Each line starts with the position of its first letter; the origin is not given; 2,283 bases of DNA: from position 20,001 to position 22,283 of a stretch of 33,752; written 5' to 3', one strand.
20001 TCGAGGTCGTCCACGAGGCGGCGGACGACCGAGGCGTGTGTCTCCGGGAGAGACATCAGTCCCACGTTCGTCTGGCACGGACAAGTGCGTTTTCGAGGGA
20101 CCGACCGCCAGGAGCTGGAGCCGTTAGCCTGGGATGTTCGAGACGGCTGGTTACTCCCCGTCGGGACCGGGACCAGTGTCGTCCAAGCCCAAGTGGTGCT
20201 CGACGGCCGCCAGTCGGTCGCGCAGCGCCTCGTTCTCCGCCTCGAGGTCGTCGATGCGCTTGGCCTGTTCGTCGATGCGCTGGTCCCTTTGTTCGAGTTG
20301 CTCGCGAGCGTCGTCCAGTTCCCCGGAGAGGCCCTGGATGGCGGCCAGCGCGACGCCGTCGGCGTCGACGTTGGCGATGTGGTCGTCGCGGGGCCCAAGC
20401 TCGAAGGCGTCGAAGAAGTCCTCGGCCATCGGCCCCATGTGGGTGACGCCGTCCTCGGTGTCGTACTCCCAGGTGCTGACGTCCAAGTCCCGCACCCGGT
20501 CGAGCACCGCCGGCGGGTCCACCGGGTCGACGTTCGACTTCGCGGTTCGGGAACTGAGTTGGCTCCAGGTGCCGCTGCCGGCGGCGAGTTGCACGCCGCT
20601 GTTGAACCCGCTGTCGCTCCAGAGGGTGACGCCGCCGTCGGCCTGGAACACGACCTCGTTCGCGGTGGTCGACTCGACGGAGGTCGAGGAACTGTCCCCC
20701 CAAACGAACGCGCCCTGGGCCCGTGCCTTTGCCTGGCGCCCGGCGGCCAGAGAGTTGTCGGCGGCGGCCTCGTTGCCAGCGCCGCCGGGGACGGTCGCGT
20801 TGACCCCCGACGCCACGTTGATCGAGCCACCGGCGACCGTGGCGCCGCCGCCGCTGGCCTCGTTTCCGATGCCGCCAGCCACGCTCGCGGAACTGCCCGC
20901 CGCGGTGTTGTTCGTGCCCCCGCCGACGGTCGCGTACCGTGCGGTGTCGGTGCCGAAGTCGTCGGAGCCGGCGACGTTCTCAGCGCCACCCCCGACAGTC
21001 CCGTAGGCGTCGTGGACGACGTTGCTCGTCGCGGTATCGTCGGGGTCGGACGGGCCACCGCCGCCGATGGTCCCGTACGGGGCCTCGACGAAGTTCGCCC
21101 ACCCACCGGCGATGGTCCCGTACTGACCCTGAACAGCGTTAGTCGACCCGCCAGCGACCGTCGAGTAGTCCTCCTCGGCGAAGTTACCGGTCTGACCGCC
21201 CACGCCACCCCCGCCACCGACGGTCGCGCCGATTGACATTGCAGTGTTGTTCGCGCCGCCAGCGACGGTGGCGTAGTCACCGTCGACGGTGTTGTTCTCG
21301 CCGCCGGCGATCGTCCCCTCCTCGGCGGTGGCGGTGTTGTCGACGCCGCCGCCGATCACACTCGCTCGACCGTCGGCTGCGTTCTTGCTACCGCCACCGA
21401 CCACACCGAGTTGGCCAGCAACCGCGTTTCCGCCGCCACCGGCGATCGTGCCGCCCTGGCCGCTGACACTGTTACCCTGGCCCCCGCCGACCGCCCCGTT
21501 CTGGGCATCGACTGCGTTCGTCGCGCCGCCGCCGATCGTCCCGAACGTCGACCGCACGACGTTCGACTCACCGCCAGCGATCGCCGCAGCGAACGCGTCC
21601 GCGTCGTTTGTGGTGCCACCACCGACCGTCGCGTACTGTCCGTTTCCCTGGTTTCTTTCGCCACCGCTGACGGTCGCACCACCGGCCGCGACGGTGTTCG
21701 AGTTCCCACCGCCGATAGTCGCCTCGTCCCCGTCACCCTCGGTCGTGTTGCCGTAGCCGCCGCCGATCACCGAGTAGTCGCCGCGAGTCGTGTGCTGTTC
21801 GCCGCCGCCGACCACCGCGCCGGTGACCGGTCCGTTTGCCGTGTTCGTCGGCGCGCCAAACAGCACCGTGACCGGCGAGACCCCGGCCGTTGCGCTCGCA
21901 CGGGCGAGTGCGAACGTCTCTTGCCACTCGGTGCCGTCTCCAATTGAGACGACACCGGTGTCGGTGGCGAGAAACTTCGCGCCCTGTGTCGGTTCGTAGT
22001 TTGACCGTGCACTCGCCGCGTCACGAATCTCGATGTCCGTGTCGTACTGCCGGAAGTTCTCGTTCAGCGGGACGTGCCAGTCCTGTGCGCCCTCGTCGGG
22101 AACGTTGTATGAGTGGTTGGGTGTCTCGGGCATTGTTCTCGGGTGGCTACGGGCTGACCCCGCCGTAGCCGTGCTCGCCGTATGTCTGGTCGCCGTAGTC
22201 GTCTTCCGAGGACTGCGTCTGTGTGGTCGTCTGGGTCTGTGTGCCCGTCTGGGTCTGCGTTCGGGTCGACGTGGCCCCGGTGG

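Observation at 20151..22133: Stand-alone virus-tail-fibre-like protein with S74-type self-cleaving chaperone and no virion genes around it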

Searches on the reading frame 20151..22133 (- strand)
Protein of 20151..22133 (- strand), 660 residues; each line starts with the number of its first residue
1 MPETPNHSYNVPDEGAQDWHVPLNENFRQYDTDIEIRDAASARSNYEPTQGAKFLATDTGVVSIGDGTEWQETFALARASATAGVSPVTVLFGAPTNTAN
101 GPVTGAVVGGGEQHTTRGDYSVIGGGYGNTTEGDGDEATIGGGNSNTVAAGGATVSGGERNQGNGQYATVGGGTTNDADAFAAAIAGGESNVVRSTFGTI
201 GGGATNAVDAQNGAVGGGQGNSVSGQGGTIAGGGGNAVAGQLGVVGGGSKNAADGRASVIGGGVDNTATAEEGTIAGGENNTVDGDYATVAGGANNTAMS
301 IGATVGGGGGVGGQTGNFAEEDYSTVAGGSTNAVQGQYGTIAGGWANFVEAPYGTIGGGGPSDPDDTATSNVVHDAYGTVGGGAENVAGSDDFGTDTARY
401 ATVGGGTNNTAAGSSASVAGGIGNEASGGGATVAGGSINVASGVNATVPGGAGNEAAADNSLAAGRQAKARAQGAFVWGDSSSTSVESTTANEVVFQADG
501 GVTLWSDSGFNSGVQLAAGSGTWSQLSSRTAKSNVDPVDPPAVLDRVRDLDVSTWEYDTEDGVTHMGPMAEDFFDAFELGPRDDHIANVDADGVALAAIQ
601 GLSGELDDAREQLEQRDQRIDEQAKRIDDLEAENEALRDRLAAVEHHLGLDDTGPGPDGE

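Call 3: search_protein_families(library=pfam, proteins=[window:20151-22133:-], max_evalue=1)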
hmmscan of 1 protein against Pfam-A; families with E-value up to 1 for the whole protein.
window:20151-22133:- (660 aa): 13 families
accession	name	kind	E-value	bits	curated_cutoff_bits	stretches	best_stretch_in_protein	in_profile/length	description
PF13884.11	Peptidase_S74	-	7.9e-08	32.9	22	1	527-577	1-53/58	Chaperone of endosialidase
PF23991.1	DUF7310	-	0.00038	21.3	40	1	599-646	19-65/83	Coiled-coil region of unknown function (DUF7310)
PF21300.2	LbR_Ice_bind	-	0.002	18.6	30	2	198-292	6-97/97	Grass antifreeze beta roll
PF08614.16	ATG16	-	0.027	15.1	33.7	1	604-648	102-146/200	Autophagy protein 16 (ATG16)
PF07716.20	bZIP_2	-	0.029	14.9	22.3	1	615-645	22-52/54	Basic region leucine zipper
PF06810.17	Phage_scaffold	-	0.044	14.2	35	1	593-641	30-79/170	Phage capsid assembly scaffolding protein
PF12329.13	TMF_DNA_bd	-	0.065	13.7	35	1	603-643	32-72/74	TATA element modulatory factor 1 DNA binding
PF19111.5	DUF5798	-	0.085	13.5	27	1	606-651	24-69/89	Family of unknown function (DUF5798)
PF22216.1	Sas-6_C_CC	-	0.085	13.5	27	1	615-642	28-55/57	Spindle assembly abnormal protein 6 homolog, C-terminal coiled coil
PF04977.20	DivIC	-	0.21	11.8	28.9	1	607-645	20-58/80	Septum formation initiator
PF13851.11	GAS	-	0.24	11.2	32.3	1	608-646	82-120/200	Growth-arrest specific micro-tubule binding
PF07544.18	Med9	-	0.28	11.7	26.9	1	598-642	27-74/80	RNA polymerase II transcription mediator complex subunit 9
PF15794.10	CCDC106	-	0.58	10.4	30.2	1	606-642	4-40/220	Coiled-coil domain-containing protein 106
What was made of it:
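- On Peptidase S74 / intramolecular chaperone auto-processing domain: PF13884, 32.9 bits against a cutoff of 22, aa 527-577 (call 3).
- On Trimeric autotransporter adhesin (YadA family): The Pfam YadA_head/Hep_Hag models themselves gave no hit at E<=1 (call 3). The C-terminus is S74 plus a coiled coil, with no anchor family in Pfam (call 3).
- Checked: Pfam Peptidase_S74 matches aa 527-577 with E 7.9e-8 and 32.9 bits, above the gathering cutoff of 22 (call 3).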

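Call 4: search_protein_families(library=phrogs, proteins=[window:20151-22133:-], max_evalue=0.1)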
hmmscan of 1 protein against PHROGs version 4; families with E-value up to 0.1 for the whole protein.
window:20151-22133:- (660 aa): 4 families
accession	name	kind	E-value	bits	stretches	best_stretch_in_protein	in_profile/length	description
phrog_368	-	unknown function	0.001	20.1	1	604-648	96-140/239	-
phrog_4322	-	head and packaging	0.0024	19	1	608-641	35-68/82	virion structural protein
phrog_1244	-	unknown function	0.053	13.9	1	594-646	30-82/157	-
phrog_4029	-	unknown function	0.086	14.2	0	605-644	54-91/144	-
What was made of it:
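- Tried and rejected: Only coiled-coil hits (call 4).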

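Call 5: search_protein_families(library=ncbifam, proteins=[window:20151-22133:-], max_evalue=1)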
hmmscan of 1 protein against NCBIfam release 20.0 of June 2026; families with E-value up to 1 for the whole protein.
window:20151-22133:- (660 aa): 3 families
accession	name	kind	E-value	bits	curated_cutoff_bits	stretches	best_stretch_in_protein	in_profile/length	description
NF045487.1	ASRP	equivalog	0.0042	15.7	300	1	597-644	190-237/593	archaea-specific SMC-related protein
NF041669.1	GvpT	domain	0.027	15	80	1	611-648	83-120/123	GvpT/GvpP family gas vesicle accessory protein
TIGR04211.1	SH3_and_anchor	equivalog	0.062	12.9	65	1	599-640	120-161/198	TIGR04211 family SH3 domain-containing protein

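Call 6: search_solved_structures(query=window:20151-22133:-, max_evalue=1, show_alignments=3)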
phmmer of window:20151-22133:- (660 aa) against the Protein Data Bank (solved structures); distinct sequences matched with E-value up to 1: 3.
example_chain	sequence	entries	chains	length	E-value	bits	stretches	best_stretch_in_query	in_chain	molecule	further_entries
3pr7_A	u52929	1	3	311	1.4e-21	80.2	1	103-298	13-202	UspA1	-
3ntn_A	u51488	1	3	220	5.2e-07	32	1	208-298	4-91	UspA1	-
3ult_A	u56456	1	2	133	0.00035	22.7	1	191-309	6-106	Ice recrystallization inhibition protein-like protein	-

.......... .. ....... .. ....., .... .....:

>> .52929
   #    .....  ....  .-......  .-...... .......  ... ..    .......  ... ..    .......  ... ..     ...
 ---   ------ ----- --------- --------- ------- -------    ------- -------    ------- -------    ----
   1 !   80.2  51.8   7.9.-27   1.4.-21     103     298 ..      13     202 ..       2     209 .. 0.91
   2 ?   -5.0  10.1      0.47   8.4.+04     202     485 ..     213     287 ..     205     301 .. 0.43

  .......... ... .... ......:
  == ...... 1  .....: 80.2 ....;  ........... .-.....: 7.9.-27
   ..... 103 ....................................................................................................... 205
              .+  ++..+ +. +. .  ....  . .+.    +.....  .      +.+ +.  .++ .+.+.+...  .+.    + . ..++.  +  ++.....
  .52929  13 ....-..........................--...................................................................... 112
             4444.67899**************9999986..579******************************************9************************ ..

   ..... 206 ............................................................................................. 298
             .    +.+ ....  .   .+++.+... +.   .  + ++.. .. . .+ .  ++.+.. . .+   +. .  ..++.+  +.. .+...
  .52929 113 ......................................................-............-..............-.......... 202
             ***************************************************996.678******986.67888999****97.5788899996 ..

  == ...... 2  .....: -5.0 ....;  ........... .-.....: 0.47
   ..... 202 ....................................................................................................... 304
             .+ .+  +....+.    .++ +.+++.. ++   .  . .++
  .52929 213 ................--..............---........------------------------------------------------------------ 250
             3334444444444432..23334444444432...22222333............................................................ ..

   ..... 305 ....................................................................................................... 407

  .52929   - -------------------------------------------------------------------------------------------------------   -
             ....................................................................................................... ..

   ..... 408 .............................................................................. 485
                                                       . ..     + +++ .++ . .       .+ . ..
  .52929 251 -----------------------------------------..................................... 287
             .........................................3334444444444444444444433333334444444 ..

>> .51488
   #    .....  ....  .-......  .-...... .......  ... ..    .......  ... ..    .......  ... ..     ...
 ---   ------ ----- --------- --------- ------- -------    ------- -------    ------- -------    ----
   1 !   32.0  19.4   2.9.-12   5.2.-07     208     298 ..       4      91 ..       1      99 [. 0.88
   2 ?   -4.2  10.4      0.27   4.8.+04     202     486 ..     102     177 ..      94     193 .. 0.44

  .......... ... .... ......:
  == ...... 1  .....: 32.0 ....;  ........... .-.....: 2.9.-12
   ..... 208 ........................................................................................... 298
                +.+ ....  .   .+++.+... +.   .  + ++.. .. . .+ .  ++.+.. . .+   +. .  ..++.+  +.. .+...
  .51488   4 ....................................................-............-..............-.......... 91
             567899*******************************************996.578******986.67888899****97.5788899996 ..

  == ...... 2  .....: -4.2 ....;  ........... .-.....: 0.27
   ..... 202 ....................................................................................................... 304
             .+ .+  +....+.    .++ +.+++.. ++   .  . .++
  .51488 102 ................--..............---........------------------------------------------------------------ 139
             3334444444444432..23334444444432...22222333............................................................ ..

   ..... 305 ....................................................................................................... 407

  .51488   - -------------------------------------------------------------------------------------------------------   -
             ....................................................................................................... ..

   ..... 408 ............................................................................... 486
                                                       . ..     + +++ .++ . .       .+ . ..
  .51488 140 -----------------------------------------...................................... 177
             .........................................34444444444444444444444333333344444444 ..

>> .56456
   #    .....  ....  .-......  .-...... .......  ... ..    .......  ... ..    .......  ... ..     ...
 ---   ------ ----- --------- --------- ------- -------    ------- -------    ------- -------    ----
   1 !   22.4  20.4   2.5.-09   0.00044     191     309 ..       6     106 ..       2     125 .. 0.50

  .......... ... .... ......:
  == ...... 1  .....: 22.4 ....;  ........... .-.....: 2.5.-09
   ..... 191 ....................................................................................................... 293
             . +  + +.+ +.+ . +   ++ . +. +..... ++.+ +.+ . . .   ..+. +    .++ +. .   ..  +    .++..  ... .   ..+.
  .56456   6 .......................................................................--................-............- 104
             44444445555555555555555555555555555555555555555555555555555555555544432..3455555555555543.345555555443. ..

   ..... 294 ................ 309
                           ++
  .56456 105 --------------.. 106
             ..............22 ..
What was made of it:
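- On Trimeric autotransporter adhesin (YadA family): UspA1 head E 1.4e-21 (call 6).
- Checked: They match the UspA1 head (3pr7) with E 1.4e-21 (call 6).
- The repeats match the UspA1 head at E 1.4e-21 (call 6).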

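Call 10: find_homologous_proteins(query=window:20151-22133:-, max_evalue=0.00001)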
Query window:20151-22133:- (660 aa): 4202 proteins with E <= 0.00001 among 8000 candidates; the best 120 are listed.
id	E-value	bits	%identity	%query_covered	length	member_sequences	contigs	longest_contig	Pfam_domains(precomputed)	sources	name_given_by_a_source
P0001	9.5e-215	733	76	60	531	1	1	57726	PF13884.12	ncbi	-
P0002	4.7e-211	721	74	62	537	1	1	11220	PF13884.12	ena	-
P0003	2.1e-151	524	56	60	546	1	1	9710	PF13884.12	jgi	-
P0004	4.0e-151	523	47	71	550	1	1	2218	-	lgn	-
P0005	1.7e-143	498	46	85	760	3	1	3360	PF13884.12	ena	-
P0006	2.8e-136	474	41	98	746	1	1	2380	PF13884.12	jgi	jgi:hypothetical protein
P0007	1.2e-128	449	38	85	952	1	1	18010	PF13884.12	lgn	-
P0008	3.3e-126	441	41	82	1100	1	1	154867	PF13884.12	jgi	-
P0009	2.3e-123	431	43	82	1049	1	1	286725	PF21300.3,PF13884.12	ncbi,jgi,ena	-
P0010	5.5e-119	417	55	49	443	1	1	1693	-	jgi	jgi:hypothetical protein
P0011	8.1e-116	407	37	82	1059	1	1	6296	PF13884.12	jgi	-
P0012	1.1e-115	406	45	65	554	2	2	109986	PF13884.12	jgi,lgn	-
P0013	1.6e-115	406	41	85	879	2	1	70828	PF13884.12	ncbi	-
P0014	1.7e-115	405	42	99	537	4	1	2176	PF13884.12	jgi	jgi:hypothetical protein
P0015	1.8e-114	402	40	79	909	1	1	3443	PF13884.12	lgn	-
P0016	6.4e-110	387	37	82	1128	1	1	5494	PF13884.12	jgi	jgi:hypothetical protein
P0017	7.9e-110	387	37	62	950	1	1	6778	PF13884.12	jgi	jgi:hypothetical protein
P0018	8.4e-110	387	38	81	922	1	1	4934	PF13884.12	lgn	-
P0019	1.1e-108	383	57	39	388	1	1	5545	PF13884.12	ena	-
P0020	2.6e-108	382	46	64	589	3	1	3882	PF13884.12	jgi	jgi:hypothetical protein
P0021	4.3e-108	381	54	38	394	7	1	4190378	-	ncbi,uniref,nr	ncbi:tail fiber domain-containing protein [Haloglomus salinum]|uniref:tail fiber domain-containing p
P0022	2.2e-107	379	42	80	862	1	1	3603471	PF13884.12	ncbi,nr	ncbi:MAG: tail fiber domain-containing protein [Phycisphaerales bacterium]|nr:MAG: tail fiber domain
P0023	6.8e-107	377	38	82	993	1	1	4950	PF13884.12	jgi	-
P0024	9.3e-106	373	36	82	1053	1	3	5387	PF13884.12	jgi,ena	-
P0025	1.1e-105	373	58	38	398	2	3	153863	PF13884.12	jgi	-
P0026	1.4e-105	373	36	86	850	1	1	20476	PF13884.12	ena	-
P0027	1.6e-104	369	46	51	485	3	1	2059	PF13884.12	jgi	-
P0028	3.4e-104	368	57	37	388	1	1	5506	PF13884.12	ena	-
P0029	6.5e-104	367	59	36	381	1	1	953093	PF13884.12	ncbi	ncbi:tail fiber domain-containing protein [Halobacteriales archaeon Cl-PHB]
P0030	1.8e-103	366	36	99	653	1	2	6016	PF13884.12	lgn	-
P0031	3.2e-103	365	40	74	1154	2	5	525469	PF13884.12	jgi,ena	-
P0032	6.5e-103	364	38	84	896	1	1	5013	PF13884.12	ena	-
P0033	8.2e-103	364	42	82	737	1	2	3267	PF21300.3,PF13884.12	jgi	-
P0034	1.1e-102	363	44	43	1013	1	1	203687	PF13884.12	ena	-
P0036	5.5e-102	361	49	54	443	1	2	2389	PF18792.7,PF13884.12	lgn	-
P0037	6.8e-102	361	38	64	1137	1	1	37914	PF13884.12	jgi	-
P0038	7.7e-102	360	37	37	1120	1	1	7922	PF13884.12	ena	-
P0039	1.2e-101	360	41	81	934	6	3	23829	PF13884.12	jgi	jgi:hypothetical protein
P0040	2.3e-101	359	41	80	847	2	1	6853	PF13884.12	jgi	-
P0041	6.7e-101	357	44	60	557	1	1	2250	PF13884.12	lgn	-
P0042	7.9e-101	357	39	77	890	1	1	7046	PF13884.12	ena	-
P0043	1.3e-100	356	39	83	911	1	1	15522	PF13884.12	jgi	jgi:hypothetical protein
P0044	5.6e-100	354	59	30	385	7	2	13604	PF13884.12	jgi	jgi:hypothetical protein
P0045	6.3e-100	354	46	53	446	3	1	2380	PF13884.12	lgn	-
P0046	3.1e-99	352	43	78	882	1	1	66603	PF21300.3,PF13884.12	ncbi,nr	ncbi:MAG: tail fiber domain-containing protein [bacterium]|nr:tail fiber domain-containing protein [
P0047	3.8e-99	351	41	84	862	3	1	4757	PF21300.3,PF13884.12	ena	-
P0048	8.1e-99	350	40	85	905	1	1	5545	PF13884.12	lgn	-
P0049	1.4e-98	350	39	83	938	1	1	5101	PF13884.12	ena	-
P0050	2.1e-98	349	42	80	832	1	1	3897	PF21300.3,PF13884.12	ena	-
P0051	3.3e-98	348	41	82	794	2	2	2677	PF13884.12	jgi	jgi:hypothetical protein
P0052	2.6e-97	345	37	76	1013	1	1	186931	PF13884.12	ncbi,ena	-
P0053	3.3e-97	345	51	35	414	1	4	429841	PF13884.12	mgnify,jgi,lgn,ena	mgnify:CR=1 FL=1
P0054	6.1e-97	344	37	79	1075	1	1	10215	PF13884.12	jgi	-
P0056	2.5e-96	342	42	78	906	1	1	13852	PF13884.12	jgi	jgi:hypothetical protein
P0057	2.1e-95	339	38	59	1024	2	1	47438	PF13884.12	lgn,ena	-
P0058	2.9e-95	339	37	82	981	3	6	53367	PF13884.12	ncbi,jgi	-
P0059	4.0e-95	338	37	83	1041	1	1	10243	PF13884.12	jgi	jgi:hypothetical protein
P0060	8.3e-95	337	47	45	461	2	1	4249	PF13884.12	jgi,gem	-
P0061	8.6e-95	337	42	83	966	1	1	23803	PF13884.12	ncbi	-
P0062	1.1e-94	337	43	75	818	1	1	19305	PF13884.12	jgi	jgi:trimeric autotransporter adhesin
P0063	1.3e-94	337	40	82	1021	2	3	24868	PF21300.3,PF13884.12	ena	-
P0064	1.5e-94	336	41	76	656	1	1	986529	PF13884.12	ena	-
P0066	1.8e-94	336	36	66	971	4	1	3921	PF13884.12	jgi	jgi:hypothetical protein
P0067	1.9e-94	336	40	85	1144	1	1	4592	PF13884.12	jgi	jgi:hypothetical protein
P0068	2.0e-94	336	42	82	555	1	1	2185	PF13884.12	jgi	jgi:hypothetical protein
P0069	2.3e-94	336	40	78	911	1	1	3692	PF13884.12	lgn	-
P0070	3.3e-94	335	39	82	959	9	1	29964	PF13884.12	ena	-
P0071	7.2e-94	334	40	82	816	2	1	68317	PF13884.12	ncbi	-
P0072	1.1e-93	333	38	98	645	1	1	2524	PF13884.12,PF16808.11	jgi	jgi:uncharacterized coiled-coil protein SlyX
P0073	2.7e-93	332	36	79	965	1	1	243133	PF13884.12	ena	-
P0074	3.0e-93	332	37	60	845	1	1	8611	PF13884.12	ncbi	ncbi:MAG: tail fiber domain-containing protein [Planctomycetota bacterium]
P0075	3.8e-93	332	40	80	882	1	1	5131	PF13884.12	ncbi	-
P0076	5.4e-93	331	40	83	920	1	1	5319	PF13884.12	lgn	-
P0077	5.5e-93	331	39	80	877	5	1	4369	PF13884.12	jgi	jgi:hypothetical protein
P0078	6.5e-93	331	40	82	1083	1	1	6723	PF21300.3,PF13884.12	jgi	jgi:hypothetical protein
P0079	9.5e-93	330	41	84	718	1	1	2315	PF21300.3,PF13884.12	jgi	jgi:hypothetical protein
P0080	1.2e-92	330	40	80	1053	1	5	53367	PF13884.12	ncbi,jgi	-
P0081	1.2e-92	330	36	82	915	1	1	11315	PF13884.12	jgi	-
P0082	1.5e-92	330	36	80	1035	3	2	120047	PF21300.3,PF13884.12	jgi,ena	-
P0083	2.7e-92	329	43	73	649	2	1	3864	PF21300.3,PF13884.12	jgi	jgi:hypothetical protein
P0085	4.8e-92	328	37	79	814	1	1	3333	PF21300.3,PF13884.12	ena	-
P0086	4.8e-92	328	37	83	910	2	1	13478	PF13884.12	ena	-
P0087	5.2e-92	328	40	68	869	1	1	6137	PF13884.12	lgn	-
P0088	8.8e-92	327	36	82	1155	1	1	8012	PF13884.12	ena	-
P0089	9.0e-92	327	40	81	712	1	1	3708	PF13884.12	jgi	-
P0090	1.0e-91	327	39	78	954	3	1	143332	PF13884.12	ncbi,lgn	ncbi:MAG: hypothetical protein Kow00123_00780 [Anaerolineales bacterium]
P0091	1.6e-91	326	41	84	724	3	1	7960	PF13884.12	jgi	jgi:hypothetical protein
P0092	2.6e-91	326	40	75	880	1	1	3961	PF13884.12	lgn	-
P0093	2.8e-91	325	48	39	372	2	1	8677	PF13884.12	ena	-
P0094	5.0e-91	325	41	75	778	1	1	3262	PF13884.12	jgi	jgi:hypothetical protein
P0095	5.6e-91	324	38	80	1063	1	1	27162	PF21300.3,PF13884.12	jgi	jgi:hypothetical protein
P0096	9.1e-91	324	41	86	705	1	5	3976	PF13884.12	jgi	-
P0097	9.3e-91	324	37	84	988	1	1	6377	PF13884.12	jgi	jgi:hypothetical protein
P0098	1.1e-90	323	41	82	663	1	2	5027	PF13884.12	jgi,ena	-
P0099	2.4e-90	322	39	80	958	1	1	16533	PF13884.12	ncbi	-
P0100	2.8e-90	322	41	71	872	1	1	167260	PF13884.12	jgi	-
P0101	3.0e-90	322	31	77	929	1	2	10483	PF13884.12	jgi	jgi:trimeric autotransporter adhesin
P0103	4.3e-90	322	40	82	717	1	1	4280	PF13884.12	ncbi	-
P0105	2.0e-89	319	41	79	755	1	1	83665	PF21300.3,PF13884.12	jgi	jgi:hypothetical protein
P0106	2.1e-89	319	40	41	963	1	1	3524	PF13884.12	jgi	jgi:hypothetical protein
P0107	4.0e-89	318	35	82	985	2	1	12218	PF13884.12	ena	-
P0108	4.2e-89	318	39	67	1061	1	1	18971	PF13884.12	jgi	jgi:hypothetical protein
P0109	1.0e-88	317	39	74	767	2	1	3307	PF13884.12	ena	-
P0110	1.5e-88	316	45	67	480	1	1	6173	PF13884.12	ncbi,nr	ncbi:MAG: hypothetical protein FJ014_16835, partial [Chloroflexi bacterium]|nr:hypothetical protein 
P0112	1.7e-88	316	50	45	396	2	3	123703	PF13884.12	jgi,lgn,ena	-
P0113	1.9e-88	316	35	85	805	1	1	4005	PF13884.12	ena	-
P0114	2.0e-88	316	41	82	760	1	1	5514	PF21300.3,PF13884.12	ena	-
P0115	3.0e-88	315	37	79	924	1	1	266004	PF13884.12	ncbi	-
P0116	3.2e-88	315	43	67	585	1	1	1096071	PF13884.12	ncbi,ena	-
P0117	3.3e-88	315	36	82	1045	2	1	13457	PF13884.12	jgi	-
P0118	3.9e-88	315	43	83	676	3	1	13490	PF13884.12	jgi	jgi:hypothetical protein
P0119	5.2e-88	315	38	70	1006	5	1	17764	PF21300.3,PF13884.12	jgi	jgi:hypothetical protein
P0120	7.5e-88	314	36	82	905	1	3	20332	PF21300.3,PF13884.12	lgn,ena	-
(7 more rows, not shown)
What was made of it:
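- On Peptidase S74 / intramolecular chaperone auto-processing domain: Most homologues carry a precomputed PF13884 hit (call 10).
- Closest known: Bacterial 'tail fiber domain-containing proteins'. Same: Closest homologues over the repeats and S74 domain (36-45% identity; call 10).
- Checked: More than 4200 homologues were found, the best at E 1e-215 (call 10).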

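Call 12: find_encoding_contigs(protein=P0001, flank=10000, max_places=3)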
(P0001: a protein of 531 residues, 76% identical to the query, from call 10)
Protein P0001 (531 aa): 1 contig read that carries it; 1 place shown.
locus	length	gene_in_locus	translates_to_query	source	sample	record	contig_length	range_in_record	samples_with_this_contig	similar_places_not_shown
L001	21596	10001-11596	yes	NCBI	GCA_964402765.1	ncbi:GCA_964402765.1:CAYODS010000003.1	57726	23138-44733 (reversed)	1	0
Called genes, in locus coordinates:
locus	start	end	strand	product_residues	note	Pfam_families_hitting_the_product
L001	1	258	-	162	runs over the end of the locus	-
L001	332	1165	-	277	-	PF01061:ABC2_membrane (weak), PF12679:ABC2_membrane_2, PF12730:ABC2_membrane_4, PF10920:DUF2705 (weak), PF12698:ABC2_membrane_3, PF13346:ABC2_membrane_5 (weak)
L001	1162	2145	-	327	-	PF00005:ABC_tran, PF13304:AAA_21, PF13732:DrrA1-3_C (weak)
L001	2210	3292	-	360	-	PF00135:COesterase (weak), PF20434:BD-FAE, PF07859:Abhydrolase_3, PF00326:Peptidase_S9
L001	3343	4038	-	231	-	PF00106:adh_short, PF01370:Epimerase (weak), PF08659:KR (faint), PF13561:adh_short_C2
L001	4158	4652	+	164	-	-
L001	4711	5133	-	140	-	PF25925:DUF7970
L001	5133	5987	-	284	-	PF00448:SRP54 (faint), PF01656:CbiA, PF02374:ArsA_ATPase (weak), PF09140:MipZ (faint), PF13614:AAA_31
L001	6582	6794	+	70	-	-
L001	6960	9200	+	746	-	PF26796:DUF8266, PF13086:AAA_11, PF13245:AAA_19, PF13604:AAA_30, PF01443:Viral_helicase1 (faint), PF13086:AAA_11, PF13087:AAA_12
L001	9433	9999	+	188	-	-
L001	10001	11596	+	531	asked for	PF13884:Peptidase_S74 (weak)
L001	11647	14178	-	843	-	PF12349:Sterol-sensing (faint), PF03176:MMPL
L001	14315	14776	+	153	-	PF10706:Aminoglyc_resit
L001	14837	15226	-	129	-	-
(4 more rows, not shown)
